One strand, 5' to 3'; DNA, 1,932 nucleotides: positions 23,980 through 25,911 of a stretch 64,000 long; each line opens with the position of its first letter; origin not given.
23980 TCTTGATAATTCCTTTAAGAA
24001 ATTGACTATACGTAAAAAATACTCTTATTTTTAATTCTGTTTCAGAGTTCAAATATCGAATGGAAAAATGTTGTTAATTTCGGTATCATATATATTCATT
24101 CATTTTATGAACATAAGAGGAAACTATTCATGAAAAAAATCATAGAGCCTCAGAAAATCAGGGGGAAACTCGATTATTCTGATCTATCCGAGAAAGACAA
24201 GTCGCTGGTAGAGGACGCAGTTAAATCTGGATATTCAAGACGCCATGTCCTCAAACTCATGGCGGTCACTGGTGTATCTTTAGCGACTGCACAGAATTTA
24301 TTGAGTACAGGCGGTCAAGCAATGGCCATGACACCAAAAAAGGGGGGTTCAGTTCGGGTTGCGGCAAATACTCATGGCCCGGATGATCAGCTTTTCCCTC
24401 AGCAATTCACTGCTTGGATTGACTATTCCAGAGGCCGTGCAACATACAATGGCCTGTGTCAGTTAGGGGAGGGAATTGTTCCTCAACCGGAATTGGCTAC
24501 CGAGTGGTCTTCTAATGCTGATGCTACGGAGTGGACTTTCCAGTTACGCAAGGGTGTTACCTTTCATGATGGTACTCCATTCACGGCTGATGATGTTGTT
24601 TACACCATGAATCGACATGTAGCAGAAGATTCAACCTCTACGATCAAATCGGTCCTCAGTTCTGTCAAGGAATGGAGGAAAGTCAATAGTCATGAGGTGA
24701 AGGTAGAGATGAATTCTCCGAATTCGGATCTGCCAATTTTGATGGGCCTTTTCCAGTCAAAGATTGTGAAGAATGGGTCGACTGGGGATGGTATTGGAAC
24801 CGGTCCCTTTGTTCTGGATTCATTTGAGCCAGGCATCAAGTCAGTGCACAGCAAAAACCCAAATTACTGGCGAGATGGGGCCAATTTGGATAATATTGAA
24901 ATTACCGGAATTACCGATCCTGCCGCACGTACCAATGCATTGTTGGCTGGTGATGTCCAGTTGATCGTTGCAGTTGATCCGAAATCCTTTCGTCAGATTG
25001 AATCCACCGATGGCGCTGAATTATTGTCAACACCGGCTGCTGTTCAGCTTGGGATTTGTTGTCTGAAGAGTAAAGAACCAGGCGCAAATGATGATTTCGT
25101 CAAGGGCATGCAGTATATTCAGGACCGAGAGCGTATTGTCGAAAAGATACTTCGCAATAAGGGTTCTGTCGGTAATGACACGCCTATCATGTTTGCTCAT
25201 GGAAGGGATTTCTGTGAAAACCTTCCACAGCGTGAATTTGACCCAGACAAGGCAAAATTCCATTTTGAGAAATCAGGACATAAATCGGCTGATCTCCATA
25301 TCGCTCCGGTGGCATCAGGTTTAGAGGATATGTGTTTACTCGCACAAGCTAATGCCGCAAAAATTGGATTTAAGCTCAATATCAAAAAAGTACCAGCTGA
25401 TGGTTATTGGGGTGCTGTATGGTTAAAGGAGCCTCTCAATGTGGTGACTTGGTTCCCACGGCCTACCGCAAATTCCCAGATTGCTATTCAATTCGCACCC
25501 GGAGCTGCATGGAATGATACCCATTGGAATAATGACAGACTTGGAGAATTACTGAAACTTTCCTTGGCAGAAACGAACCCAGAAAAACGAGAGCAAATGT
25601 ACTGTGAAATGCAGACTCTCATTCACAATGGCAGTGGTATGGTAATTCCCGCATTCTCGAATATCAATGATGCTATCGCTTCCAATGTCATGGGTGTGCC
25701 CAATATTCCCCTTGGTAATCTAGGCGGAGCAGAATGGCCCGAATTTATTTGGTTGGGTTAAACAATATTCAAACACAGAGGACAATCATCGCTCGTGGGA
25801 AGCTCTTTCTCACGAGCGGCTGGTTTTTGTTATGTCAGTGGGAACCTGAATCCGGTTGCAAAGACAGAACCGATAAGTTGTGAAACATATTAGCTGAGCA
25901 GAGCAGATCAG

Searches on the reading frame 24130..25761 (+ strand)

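Call 29: search_protein_families(library=pfam, proteins=[window:24130-25761:+], max_evalue=0.00001)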
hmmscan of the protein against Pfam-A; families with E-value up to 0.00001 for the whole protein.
window:24130-25761:+ (543 aa): 1 family
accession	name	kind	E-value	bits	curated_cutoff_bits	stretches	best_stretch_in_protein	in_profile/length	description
PF00496.27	SBP_bac_5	-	2.5e-64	218.2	32.4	1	118-445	2-350/368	Bacterial extracellular solute-binding proteins, family 5 Middle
